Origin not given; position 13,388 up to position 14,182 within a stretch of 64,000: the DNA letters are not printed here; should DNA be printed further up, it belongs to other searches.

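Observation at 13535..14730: Overlapping operon of a membrane-anchored NERD nuclease-like protein and a HEPN protein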

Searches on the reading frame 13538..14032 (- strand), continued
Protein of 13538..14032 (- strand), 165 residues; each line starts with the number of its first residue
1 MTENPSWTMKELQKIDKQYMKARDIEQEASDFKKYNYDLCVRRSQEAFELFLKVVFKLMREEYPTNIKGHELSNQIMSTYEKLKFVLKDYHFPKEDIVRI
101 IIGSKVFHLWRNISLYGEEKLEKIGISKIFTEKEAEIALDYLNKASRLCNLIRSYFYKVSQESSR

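Call 66: search_protein_families(library=pfam, alignment_id=A1, max_evalue=0.1)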
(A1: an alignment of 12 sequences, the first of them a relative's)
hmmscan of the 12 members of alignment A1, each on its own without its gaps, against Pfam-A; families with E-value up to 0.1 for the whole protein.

A. member 1, P0001 (165 aa): 1 family
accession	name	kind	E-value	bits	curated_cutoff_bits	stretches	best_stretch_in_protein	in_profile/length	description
PF05168.19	HEPN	-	0.018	15.7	22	1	24-143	11-108/117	HEPN domain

B. families by the number of members that match (of 12 scanned): 6 families
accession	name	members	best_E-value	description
PF05168.19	HEPN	12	8e-15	HEPN domain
PF20277.3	CTD11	2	0.078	C-terminal domain 11 of the ABC-three component (ABC-3C) systems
PF09873.14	DUF2100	1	0.016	Uncharacterized protein conserved in archaea (DUF2100)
PF11927.14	HODM_asu-like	1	0.027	Haem-dependent oxidative N-demethylase, alpha subunit-like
PF20263.4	LYRM2-like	1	0.055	LYR motif-containing protein 2-like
PF13292.11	DXP_synthase_N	1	0.082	1-deoxy-D-xylulose-5-phosphate synthase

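Call 85: search_protein_representatives(alignment_id=A1)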
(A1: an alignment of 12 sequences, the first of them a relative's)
Query: 12 sequences, 165 profile positions. Proteins with E-value up to 0.001 (for the whole library): 274; up to 1e-10: 37; up to 1e-30: 9. The best 150 are listed.
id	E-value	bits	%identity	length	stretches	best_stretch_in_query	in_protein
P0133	3.5e-67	241.4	-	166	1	1-164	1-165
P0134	9.6e-45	168.4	-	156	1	12-161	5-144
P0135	8.1e-44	165.4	-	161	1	2-163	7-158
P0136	6.1e-42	159.3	-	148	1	11-155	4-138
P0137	1.6e-39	151.5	-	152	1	8-159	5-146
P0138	2.5e-38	147.6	-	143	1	8-122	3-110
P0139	6.1e-34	133.3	-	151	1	8-162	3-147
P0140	3.2e-32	127.7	-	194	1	5-160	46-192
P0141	1.5e-31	125.5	-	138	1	8-130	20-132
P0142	1.5e-29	119.0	-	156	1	16-157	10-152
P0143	2.8e-28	114.9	-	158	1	14-162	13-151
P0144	4.5e-28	114.2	-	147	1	10-160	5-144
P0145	8.1e-26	106.9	-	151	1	10-155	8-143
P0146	5.5e-25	104.2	-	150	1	8-146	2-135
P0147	7.9e-24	100.4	-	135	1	2-114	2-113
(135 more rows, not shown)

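Call 90: search_protein_families(library=phrogs, proteins=[window:13538-14032:-, L004:4747-5955:+, L020:4656-4973:+], max_evalue=0.01)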
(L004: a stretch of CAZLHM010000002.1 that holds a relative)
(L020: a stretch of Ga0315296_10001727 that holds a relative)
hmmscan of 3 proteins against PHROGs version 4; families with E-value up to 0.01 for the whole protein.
window:13538-14032:- (165 aa): 0 families

L004:4747-5955:+ (403 aa): 0 families

L020:4656-4973:+ (106 aa): 0 families

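Call 91: search_protein_families(library=padloc, proteins=[L004:4747-5955:+, L020:4656-4973:+, L005:6482-8263:+, L029:39-1676:+, L029:2295-3824:+, P0010, P0011, P0137, L060:998-1618:+], max_evalue=0.01)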
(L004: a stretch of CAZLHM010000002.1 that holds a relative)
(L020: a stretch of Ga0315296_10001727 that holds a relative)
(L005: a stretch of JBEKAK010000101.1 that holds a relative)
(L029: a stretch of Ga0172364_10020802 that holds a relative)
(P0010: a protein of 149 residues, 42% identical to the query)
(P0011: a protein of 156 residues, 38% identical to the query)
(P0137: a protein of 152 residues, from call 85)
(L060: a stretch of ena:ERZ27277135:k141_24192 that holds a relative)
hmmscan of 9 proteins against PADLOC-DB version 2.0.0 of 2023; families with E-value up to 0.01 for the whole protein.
L004:4747-5955:+ (403 aa): 0 families

L020:4656-4973:+ (106 aa): 0 families

L005:6482-8263:+ (594 aa): 0 families

L029:39-1676:+ (546 aa): 0 families

L029:2295-3824:+ (510 aa): 6 families
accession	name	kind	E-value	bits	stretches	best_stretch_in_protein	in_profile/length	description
PDLC04422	PDC-M11A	-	5.1e-212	703.2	1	8-509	1-500/501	-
PDLC04419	PDC-M11A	-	9.4e-120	398.2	1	155-510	5-357/357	-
PDLC04421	PDC-M11A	-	1.4e-77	259.5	1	8-490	1-473/486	-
PDLC04417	PDC-M11A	-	1.7e-54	183.6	1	8-476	1-470/501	-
PDLC04420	PDC-M11A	-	9.2e-53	177.5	1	119-493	2-367/376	-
PDLC04418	PDC-M11A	-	1.3e-51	173.9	1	161-510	91-444/444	-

P0010 (149 aa): 0 families

P0011 (156 aa): 1 family
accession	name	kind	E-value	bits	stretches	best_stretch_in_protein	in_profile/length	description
PDLC00154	HamA1|HamA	-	0.0069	13.9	1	60-116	37-93/313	DUF1837 domain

P0137 (152 aa): 0 families

L060:998-1618:+ (207 aa): 1 family
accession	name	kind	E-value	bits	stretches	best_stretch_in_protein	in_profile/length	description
PDLC05052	PDC-S61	-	9.9e-06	23.4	1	37-196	40-186/253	-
